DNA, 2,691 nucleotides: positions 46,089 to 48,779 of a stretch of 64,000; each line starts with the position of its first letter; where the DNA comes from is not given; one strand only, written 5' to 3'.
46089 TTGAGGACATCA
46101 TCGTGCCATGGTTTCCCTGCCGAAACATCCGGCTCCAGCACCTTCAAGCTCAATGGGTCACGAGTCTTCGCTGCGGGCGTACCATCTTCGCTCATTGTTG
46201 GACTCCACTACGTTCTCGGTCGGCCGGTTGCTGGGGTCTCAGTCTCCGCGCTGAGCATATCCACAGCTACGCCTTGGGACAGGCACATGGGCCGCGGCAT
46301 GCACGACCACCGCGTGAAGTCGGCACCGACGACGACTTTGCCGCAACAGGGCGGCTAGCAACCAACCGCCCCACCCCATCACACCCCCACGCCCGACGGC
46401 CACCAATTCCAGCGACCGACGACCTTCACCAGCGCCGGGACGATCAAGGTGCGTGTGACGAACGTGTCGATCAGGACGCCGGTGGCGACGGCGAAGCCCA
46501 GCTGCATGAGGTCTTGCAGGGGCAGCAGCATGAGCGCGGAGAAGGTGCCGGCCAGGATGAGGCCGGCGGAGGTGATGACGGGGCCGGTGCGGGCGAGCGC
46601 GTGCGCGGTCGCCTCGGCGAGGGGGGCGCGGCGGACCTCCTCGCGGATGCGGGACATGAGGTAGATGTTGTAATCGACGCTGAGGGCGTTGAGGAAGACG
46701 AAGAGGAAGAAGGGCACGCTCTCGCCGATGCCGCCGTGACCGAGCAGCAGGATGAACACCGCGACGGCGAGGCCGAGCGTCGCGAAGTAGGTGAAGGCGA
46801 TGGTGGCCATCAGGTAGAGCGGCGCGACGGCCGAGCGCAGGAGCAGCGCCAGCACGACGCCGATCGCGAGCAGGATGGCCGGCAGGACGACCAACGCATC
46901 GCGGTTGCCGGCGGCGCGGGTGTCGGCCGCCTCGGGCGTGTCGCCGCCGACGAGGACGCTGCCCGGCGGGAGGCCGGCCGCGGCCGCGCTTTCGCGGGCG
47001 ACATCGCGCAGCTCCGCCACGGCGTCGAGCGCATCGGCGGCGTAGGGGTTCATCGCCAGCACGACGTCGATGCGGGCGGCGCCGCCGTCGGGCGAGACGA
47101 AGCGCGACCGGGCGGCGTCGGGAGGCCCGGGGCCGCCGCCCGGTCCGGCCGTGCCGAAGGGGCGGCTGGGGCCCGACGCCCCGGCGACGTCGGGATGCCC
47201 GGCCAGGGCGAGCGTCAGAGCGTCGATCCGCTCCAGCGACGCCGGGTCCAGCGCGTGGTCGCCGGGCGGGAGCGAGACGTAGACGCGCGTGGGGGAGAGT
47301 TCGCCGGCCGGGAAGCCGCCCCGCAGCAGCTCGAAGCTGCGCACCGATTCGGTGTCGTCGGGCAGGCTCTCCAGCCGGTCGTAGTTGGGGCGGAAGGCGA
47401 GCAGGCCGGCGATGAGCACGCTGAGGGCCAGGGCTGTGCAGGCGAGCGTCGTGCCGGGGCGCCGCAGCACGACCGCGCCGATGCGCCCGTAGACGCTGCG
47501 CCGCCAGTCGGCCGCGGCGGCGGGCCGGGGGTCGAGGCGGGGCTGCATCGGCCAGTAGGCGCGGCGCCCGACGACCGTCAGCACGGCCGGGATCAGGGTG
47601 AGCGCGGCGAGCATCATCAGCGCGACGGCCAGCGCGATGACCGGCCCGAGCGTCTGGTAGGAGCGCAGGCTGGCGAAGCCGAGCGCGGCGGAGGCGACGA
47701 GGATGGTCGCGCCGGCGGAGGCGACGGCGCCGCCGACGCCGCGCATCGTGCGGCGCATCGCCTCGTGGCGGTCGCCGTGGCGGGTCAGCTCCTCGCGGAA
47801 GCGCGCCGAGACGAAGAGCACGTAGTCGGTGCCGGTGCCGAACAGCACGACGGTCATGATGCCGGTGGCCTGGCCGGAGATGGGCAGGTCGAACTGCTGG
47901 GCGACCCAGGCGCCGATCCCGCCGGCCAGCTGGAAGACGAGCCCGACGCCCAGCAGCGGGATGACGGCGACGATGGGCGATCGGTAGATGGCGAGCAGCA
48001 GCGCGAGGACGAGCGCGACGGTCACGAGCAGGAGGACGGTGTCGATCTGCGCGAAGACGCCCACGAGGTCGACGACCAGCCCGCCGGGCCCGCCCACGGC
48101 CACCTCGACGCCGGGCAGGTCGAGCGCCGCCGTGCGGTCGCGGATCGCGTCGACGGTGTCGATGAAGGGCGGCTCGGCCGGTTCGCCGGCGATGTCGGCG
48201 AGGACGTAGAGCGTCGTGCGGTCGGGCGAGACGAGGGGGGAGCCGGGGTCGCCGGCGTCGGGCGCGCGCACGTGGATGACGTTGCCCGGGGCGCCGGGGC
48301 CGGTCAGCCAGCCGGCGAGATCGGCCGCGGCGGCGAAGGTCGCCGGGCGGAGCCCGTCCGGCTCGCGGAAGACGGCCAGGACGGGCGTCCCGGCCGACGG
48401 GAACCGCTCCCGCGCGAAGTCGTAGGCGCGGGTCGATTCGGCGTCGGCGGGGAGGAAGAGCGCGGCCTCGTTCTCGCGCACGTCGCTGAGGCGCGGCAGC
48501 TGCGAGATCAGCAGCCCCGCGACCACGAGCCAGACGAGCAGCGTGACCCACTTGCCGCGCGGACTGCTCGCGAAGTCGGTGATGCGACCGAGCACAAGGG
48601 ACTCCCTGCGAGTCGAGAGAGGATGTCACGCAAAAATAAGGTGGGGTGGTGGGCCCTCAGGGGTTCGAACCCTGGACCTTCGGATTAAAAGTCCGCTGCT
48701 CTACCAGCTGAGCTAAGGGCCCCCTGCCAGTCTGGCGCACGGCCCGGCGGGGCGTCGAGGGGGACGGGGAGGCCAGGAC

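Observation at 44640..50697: Low-GC defense-like islet (KAP NTPase and GmrSD type IV restriction enzyme) straddling an MMPL gene and tRNA-Lys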

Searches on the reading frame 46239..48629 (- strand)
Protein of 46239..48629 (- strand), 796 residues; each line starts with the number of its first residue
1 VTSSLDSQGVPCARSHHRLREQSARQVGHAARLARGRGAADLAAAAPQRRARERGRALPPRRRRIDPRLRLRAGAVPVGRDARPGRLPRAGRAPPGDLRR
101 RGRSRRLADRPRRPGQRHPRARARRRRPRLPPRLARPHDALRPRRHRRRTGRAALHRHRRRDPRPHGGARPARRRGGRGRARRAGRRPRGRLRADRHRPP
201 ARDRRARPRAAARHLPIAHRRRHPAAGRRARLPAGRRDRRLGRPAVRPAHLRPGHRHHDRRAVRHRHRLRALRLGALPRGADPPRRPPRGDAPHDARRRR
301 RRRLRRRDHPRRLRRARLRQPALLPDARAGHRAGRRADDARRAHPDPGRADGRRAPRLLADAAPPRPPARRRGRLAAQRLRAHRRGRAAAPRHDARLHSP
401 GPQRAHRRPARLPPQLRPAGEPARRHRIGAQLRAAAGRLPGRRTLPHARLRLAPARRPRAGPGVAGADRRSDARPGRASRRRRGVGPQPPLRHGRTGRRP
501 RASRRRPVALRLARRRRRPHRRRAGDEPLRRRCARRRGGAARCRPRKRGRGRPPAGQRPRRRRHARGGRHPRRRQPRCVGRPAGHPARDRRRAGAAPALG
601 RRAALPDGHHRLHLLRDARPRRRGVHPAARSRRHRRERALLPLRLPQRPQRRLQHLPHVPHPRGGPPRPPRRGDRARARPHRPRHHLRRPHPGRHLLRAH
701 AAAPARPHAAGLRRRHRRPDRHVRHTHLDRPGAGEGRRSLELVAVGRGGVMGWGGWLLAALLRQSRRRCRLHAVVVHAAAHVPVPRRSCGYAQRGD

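Call 7: search_protein_families(library=pfam, proteins=[window:46239-48629:-, window:46379-48595:-], max_evalue=0.01)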
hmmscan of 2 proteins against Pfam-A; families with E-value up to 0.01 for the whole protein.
window:46239-48629:- (796 aa): 0 families

window:46379-48595:- (738 aa): 2 families
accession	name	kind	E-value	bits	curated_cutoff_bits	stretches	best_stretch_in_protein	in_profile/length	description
PF03176.21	MMPL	-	1.6e-126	422.2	20.5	2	47-381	2-331/333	MMPL family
PF00873.25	ACR_tran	-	0.0037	15.4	28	0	273-393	417-540/1021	AcrB/AcrD/AcrF family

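Call 12: find_related_loci(query=window:46379-48595:-, collection=genome_contigs, flank=10000)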
Query window:46379-48595:- (738 aa) in genome_contigs; peptide patterns used: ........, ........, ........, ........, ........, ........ (x = any residue, [..] = any of these).
139 stretches matched a pattern; 88 encode a relative of the query (tblastn E <= 1e-3); the best 80 are kept; 80 distinct loci.
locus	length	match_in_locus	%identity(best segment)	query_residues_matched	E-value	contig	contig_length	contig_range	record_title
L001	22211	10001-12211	95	1-737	0e+0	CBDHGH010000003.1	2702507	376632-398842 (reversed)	MAG: Dehalococcoidia bacterium isolate 575575bf-984b-4cd3-a7b8-18ad3858fffb genome assembly, contig: contig_3, whole gen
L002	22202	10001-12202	94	1-734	0e+0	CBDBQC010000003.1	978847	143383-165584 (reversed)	MAG: Dehalococcoidia bacterium isolate 3b5922da-460a-4212-a651-5a23880356d2 genome assembly, contig: contig_3, whole gen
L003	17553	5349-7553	90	1-734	0e+0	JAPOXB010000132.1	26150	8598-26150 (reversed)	MAG: Chloroflexota bacterium isolate COS3_bin_15 NODE_628_length_26150_cov_14.0604, whole genome shotgun sequence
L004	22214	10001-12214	89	1-737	0e+0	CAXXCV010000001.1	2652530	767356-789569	MAG: Dehalococcoidia bacterium isolate f314fda6-7770-4086-b832-64b1c017fe61 genome assembly, contig: contig_1, whole gen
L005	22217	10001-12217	78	1-736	0e+0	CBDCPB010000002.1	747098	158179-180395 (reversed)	MAG: Dehalococcoidia bacterium isolate 8ea35d84-8be8-4b26-9b51-5b82e401d502 genome assembly, contig: contig_2, whole gen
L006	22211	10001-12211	79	1-734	0e+0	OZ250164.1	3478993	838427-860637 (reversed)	MAG: Dehalococcoidia bacterium isolate 0168574f-4b79-4a4d-bdbd-32c97b7f51b1 genome assembly, chromosome: 1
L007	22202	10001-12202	77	1-734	0e+0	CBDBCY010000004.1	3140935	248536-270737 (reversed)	MAG: Acidimicrobiia bacterium isolate 5869b7e0-be7e-4f88-8776-9a9c90231507 genome assembly, contig: contig_4, whole geno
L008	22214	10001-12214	79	1-736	0e+0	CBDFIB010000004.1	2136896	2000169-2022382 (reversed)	MAG: Dehalococcoidia bacterium isolate 7cd25a05-99ee-4af3-888e-ade58bc44bba genome assembly, contig: contig_4, whole gen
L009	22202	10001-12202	76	1-737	0e+0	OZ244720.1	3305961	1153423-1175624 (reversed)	MAG: Dehalococcoidia bacterium isolate 9e3a45bd-a01b-43fc-9133-5d91322e70de genome assembly, chromosome: 1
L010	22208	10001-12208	79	1-736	0e+0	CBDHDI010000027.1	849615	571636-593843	MAG: Dehalococcoidia bacterium isolate d0c5affc-a78a-4576-9923-169fe3940cd0 genome assembly, contig: contig_27, whole ge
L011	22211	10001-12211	76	1-737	0e+0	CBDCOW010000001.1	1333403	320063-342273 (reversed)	MAG: Dehalococcoidia bacterium isolate b2375acc-e336-44db-93fb-aeb584a91759 genome assembly, contig: contig_1, whole gen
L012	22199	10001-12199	77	1-736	0e+0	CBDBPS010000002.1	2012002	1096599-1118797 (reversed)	MAG: Dehalococcoidia bacterium isolate 2e9189d5-434a-42a8-84cf-86486d02cf1d genome assembly, contig: contig_2, whole gen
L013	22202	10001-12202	77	1-737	0e+0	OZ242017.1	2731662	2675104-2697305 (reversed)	MAG: Dehalococcoidia bacterium isolate 79033009-71bc-4738-9767-b53c0ebe850b genome assembly, chromosome: 1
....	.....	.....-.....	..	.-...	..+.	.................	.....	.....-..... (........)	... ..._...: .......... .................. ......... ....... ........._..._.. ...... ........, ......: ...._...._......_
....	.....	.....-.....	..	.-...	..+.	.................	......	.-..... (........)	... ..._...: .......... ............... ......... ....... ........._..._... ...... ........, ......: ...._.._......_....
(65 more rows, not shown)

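Call 20: search_protein_families(library=pfam, proteins=[L001:12396-12878:+, L001:12915-13391:+, L001:13401-14009:+, L001:14006-15166:+, L002:13945-17478:+, L002:18122-19312:+, L002:12892-13332:-, L003:7587-8210:-, L003:8233-9270:-, L003:9956-11146:+], max_evalue=0.01)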
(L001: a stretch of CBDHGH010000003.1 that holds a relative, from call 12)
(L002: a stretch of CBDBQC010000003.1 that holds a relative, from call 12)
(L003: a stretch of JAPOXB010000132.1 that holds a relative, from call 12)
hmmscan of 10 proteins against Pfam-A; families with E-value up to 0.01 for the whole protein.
L001:12396-12878:+ (160 aa): 0 families

L001:12915-13391:+ (158 aa): 2 families
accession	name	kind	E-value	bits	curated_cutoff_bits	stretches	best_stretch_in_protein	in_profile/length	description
PF08937.16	ThsB_TIR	-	3.1e-24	85.7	21.2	1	9-101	1-95/100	Thoeris protein ThsB, TIR-like domain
PF13676.11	TIR_2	-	1.5e-08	35.6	28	1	8-111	1-99/122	TIR domain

L001:13401-14009:+ (202 aa): 1 family
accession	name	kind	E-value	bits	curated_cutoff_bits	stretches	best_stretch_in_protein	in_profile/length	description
PF18753.6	Nmad2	-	2e-69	233.6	26.1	1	2-198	3-196/200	Nucleotide modification associated domain 2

L001:14006-15166:+ (386 aa): 1 family
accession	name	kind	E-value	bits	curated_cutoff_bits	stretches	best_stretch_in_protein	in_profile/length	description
PF18722.6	MazG_C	-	5e-79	264.7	29.7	1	199-381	3-188/190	MazG C-terminal domain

L002:13945-17478:+ (1177 aa): 5 families
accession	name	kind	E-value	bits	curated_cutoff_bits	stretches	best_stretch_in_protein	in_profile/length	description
PF00176.29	SNF2-rel_dom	-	5.1e-16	59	24.9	1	288-503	1-225/290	SNF2-related domain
PF00271.37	Helicase_C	-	5.7e-14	52.8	23.5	1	797-857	49-109/110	Helicase conserved C-terminal domain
PF13091.12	PLDc_2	-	2e-10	41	27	1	134-231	55-132/132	PLD-like domain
PF00270.35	DEAD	-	9.7e-09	35.6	26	1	295-441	6-162/167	DEAD/DEAH box helicase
PF04851.21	ResIII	-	6.9e-07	29.8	22.5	1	285-440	4-163/164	Type III restriction enzyme, res subunit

L002:18122-19312:+ (396 aa): 2 families
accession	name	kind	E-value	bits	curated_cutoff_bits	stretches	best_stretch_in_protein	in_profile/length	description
PF01545.26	Cation_efflux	-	4.7e-42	144.4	26.6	1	98-290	1-198/198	Cation efflux family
PF16916.11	ZT_dimer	-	4e-09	36.8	26.7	1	296-370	3-77/78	Dimerisation domain of Zinc Transporter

L002:12892-13332:- (146 aa): 0 families

L003:7587-8210:- (207 aa): 1 family
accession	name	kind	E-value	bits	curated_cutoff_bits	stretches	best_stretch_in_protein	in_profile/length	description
PF22531.2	DUF7002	-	2.2e-58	197.5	27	1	11-195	1-193/195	Family of unknown function (DUF7002)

L003:8233-9270:- (345 aa): 2 families
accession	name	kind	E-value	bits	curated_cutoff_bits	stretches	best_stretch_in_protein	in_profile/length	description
PF20796.3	PDDEXK_13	-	1.3e-87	294.3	27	1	53-336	3-289/290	PD-(D/E)XK nuclease superfamily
PF22558.3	REase-ARP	-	4.4e-29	102.4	27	1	87-336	24-270/270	Restriction Endonuclease associating with ARP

L003:9956-11146:+ (396 aa): 2 families
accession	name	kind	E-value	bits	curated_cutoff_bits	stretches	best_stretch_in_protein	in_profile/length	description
PF01545.26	Cation_efflux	-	2.7e-41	142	26.6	1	98-290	1-198/198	Cation efflux family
PF16916.11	ZT_dimer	-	4.3e-09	36.7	26.7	1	296-370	3-77/78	Dimerisation domain of Zinc Transporter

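Call 21: search_protein_families(library=padloc, proteins=[L001:12396-12878:+, L001:12915-13391:+, L001:13401-14009:+, L001:14006-15166:+, L002:13945-17478:+, L002:18122-19312:+, L002:12892-13332:-, L003:7587-8210:-, L003:8233-9270:-, L003:9956-11146:+], max_evalue=0.01)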
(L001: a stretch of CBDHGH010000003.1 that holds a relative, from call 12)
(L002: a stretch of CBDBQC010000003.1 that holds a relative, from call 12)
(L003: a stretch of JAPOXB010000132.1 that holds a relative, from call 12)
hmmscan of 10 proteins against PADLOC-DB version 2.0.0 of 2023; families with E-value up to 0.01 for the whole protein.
L001:12396-12878:+ (160 aa): 0 families

L001:12915-13391:+ (158 aa): 15 families
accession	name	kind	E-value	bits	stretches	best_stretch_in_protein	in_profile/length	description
PDLC00418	ThsB1|ThsB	-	1.1e-62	208.5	1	3-157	2-155/155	TIR-like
PDLC00436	ThsB1|ThsB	-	6.7e-11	40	1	4-91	34-118/183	TIR-like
PDLC00426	ThsB1|ThsB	-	3.7e-10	37.6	1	7-99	239-331/352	TIR-like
PDLC00425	ThsB1|ThsB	-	2.2e-09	34.9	1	7-118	253-364/389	TIR-like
PDLC00428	ThsB1|ThsB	-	3.9e-08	31.9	1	47-95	54-106/219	TIR-like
PDLC00429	ThsB1|ThsB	-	2.8e-07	28.7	1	48-132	49-136/167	TIR-like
PDLC00422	ThsB1|ThsB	-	5.6e-07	27.2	1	4-93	39-127/194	TIR-like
PDLC00437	ThsB1|ThsB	-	1.7e-06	26.1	1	30-96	6-71/129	TIR-like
PDLC00433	ThsB1|ThsB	-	5.7e-06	24.4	1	49-100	45-95/164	TIR-like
PDLC02012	SAVED5--SAVED_TIR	-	7.5e-06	23.3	1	1-88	9-90/404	-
PDLC00431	ThsB1|ThsB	-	8.9e-06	24.2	1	57-99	55-97/162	TIR-like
PDLC00419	ThsB1|ThsB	-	1.6e-05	22.8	1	4-97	26-118/165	TIR-like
PDLC00423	ThsB1|ThsB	-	1.8e-05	22.5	1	4-92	34-120/190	TIR-like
PDLC04688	PDC-M50B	-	2.2e-05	22.8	1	48-99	48-98/162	-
PDLC00421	ThsB1|ThsB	-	0.00076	17.3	1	55-93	64-103/180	TIR-like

L001:13401-14009:+ (202 aa): 0 families

L001:14006-15166:+ (386 aa): 0 families

L002:13945-17478:+ (1177 aa): 61 families (the best 25 are shown)
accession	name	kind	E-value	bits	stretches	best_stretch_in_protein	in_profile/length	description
PDLC01075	C3a139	-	3.1e-53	179.4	2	191-461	129-375/948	HKD+Snf2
PDLC02621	DrmD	-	2.8e-37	126.5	2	578-951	390-724/1040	DrmD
PDLC02623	DrmD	-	1.9e-30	103.4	3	813-905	579-669/1040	DrmD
PDLC02193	PLD_Helicase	-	2.7e-28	96.6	2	810-874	750-814/905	-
PDLC00659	HmaA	-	4.3e-28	95.7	3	813-971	566-719/1176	SNF2 helicase / DEAD-box helicase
PDLC02619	DrmD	-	2.3e-25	86.9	2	705-866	391-542/872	DrmD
PDLC02572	DrmA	-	4.7e-22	75.8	2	579-868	388-633/1043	DrmA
PDLC02500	BrxHI|BrxHII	-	1.2e-20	71.7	2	813-898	529-611/933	BrxHI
PDLC02843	DpdE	-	9.6e-20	68.1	2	789-858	597-664/1091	DpdE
PDLC02633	DrmD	-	1.1e-19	68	2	702-929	502-702/839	DrmD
PDLC02632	DrmD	-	4.2e-18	63.2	2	585-872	397-639/662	DrmD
PDLC02504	BrxHI|BrxHII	-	6.7e-18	62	2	815-914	538-634/971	BrxHII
PDLC02853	DpdE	-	3.5e-17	59.7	2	695-867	457-608/985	DpdE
PDLC04556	PDC-M27C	-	4.7e-17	59.6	3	283-352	34-103/892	-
PDLC02840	DpdE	-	1.6e-16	57.8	2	285-442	160-305/1091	DpdE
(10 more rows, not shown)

L002:18122-19312:+ (396 aa): 0 families

L002:12892-13332:- (146 aa): 0 families

L003:7587-8210:- (207 aa): 0 families

L003:8233-9270:- (345 aa): 0 families

L003:9956-11146:+ (396 aa): 0 families

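Call 41: find_related_loci(query=window:46379-48595:-, collection=metagenome_contigs, flank=8000)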
Query window:46379-48595:- (738 aa) in metagenome_contigs; peptide patterns used: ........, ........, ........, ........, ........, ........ (x = any residue, [..] = any of these).
126 stretches matched a pattern; 32 encode a relative of the query (tblastn E <= 1e-3); 32 distinct loci.
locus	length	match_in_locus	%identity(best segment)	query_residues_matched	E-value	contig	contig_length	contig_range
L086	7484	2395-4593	77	1-736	0e+0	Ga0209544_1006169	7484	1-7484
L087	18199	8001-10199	77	1-736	0e+0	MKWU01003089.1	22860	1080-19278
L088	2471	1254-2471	76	1-733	0e+0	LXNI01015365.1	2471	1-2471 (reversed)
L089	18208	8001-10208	74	1-736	0e+0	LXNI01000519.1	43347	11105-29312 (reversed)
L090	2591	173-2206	35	15-734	7e-114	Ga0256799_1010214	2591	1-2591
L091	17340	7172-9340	34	14-733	3e-101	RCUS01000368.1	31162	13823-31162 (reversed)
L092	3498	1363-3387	33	15-734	1e-101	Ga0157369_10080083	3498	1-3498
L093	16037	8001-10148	33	8-733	2e-99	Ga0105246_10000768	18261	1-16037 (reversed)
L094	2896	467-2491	33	15-734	9e-102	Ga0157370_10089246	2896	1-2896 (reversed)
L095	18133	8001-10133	33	13-733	2e-98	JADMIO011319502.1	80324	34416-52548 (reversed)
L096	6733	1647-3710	35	4-734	2e-97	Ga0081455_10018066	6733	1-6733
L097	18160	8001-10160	35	6-733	9e-97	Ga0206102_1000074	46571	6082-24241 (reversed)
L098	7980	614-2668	35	2-736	1e-96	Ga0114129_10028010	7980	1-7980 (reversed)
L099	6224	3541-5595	35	2-736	8e-97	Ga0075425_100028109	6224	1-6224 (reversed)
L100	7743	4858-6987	35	10-734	5e-96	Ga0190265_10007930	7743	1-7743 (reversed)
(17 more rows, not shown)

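Call 48: search_protein_families(library=pfam, proteins=[L004:896-1702:-, L004:1639-2838:+, L004:2747-3730:+, L004:4093-6411:+, L004:6546-7427:+, L004:7437-9899:+, L001:12396-12878:+, L003:9415-9723:+], max_evalue=0.01)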
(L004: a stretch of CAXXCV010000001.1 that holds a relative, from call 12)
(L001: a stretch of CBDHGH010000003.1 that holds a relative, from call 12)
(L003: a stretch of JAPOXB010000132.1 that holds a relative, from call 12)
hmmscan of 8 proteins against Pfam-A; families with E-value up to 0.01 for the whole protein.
L004:896-1702:- (268 aa): 2 families
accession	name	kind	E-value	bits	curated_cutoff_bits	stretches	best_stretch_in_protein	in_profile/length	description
PF00378.25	ECH_1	-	4.3e-33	115.1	27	1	39-243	6-213/251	Enoyl-CoA hydratase/isomerase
PF16113.10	ECH_2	-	3.4e-16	60.1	27.2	1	40-168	2-131/335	Enoyl-CoA hydratase/isomerase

L004:1639-2838:+ (399 aa): 2 families
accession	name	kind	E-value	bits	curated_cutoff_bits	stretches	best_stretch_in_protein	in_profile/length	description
PF00528.27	BPD_transp_1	-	9.2e-44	149.8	26.4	1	205-395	2-183/184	Binding-protein-dependent transport system inner membrane component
PF19300.4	BPD_transp_1_N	-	4.3e-07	30.5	23.8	1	94-162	3-72/114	Binding-prot-dependent transport system membrane comp, N-term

L004:2747-3730:+ (327 aa): 1 family
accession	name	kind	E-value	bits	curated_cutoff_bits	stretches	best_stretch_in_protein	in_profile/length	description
PF00528.27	BPD_transp_1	-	1.1e-33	117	26.4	1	141-325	1-184/184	Binding-protein-dependent transport system inner membrane component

L004:4093-6411:+ (772 aa): 1 family
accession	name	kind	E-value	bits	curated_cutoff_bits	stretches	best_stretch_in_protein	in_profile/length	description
PF00496.27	SBP_bac_5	-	7.4e-43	147.5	32.4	1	318-653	27-331/368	Bacterial extracellular solute-binding proteins, family 5 Middle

L004:6546-7427:+ (293 aa): 2 families
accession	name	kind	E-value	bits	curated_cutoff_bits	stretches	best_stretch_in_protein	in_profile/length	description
PF00378.25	ECH_1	-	5.9e-48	163.8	27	2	123-292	82-250/251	Enoyl-CoA hydratase/isomerase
PF16113.10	ECH_2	-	3.5e-26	92.9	27.2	1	21-227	2-184/335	Enoyl-CoA hydratase/isomerase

L004:7437-9899:+ (820 aa): 1 family
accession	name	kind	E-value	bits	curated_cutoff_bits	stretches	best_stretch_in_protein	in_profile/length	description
PF02515.22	CoA_transf_3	-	1.7e-158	528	23.3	2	396-790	1-366/366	CoA-transferase family III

L001:12396-12878:+ (160 aa): 0 families

L003:9415-9723:+ (102 aa): 0 families

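Call 49: search_protein_families(library=padloc, proteins=[L003:7587-8210:-, L003:8233-9270:-], max_evalue=0.01)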
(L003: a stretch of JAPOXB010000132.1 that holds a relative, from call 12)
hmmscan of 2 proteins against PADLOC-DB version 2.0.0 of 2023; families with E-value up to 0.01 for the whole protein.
L003:7587-8210:- (207 aa): 0 families

L003:8233-9270:- (345 aa): 0 families

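Call 60: search_protein_families(library=pfam, proteins=[L004:12387-14837:-, L004:15261-16157:+, L004:15225-16217:-, L004:16353-17528:+, L004:16434-17579:-, L002:12527-12895:+, L002:13849-14619:-], max_evalue=0.01)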
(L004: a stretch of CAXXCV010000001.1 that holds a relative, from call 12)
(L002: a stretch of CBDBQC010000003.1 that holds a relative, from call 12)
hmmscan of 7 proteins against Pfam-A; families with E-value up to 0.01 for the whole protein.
L004:12387-14837:- (816 aa): 6 families
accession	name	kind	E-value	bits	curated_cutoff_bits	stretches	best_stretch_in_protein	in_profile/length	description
PF02463.25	SMC_N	-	3.4e-18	66.3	40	1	4-621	2-211/220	RecF/RecN/SMC N terminal domain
PF13476.12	AAA_23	-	1e-10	43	27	1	21-155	15-149/201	AAA domain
PF13304.12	AAA_21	-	8.4e-07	29.8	27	1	29-59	3-36/304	AAA domain, putative AbiEii toxin, Type IV TA system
PF13555.12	AAA_29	-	1.8e-06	28.1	27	1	19-52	17-49/61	P-loop containing region of AAA domain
PF13175.12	AAA_15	-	0.0032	17.6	32.1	1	3-49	2-47/374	AAA ATPase domain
PF00005.33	ABC_tran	-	0.0035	18.4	25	0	24-60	10-46/137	ABC transporter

L004:15261-16157:+ (298 aa): 0 families

L004:15225-16217:- (330 aa): 0 families

L004:16353-17528:+ (391 aa): 0 families

L004:16434-17579:- (381 aa): 4 families
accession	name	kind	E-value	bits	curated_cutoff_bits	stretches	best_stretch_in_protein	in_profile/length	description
PF15902.12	Sortilin-Vps10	-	5.2e-20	72.1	33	3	254-371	4-117/446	Sortilin, neurotensin receptor 3,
PF02012.26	BNR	-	7e-11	40.9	27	0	160-170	1-11/12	BNR/Asp-box repeat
PF14870.12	PSII_BNR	-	3.7e-08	33.4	27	0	101-180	25-105/303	Photosynthesis system II assembly factor YCF48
PF15899.11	BNR_6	-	0.0055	17.1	27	0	73-85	1-13/14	BNR-Asp box repeat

L002:12527-12895:+ (122 aa): 0 families

L002:13849-14619:- (256 aa): 0 families
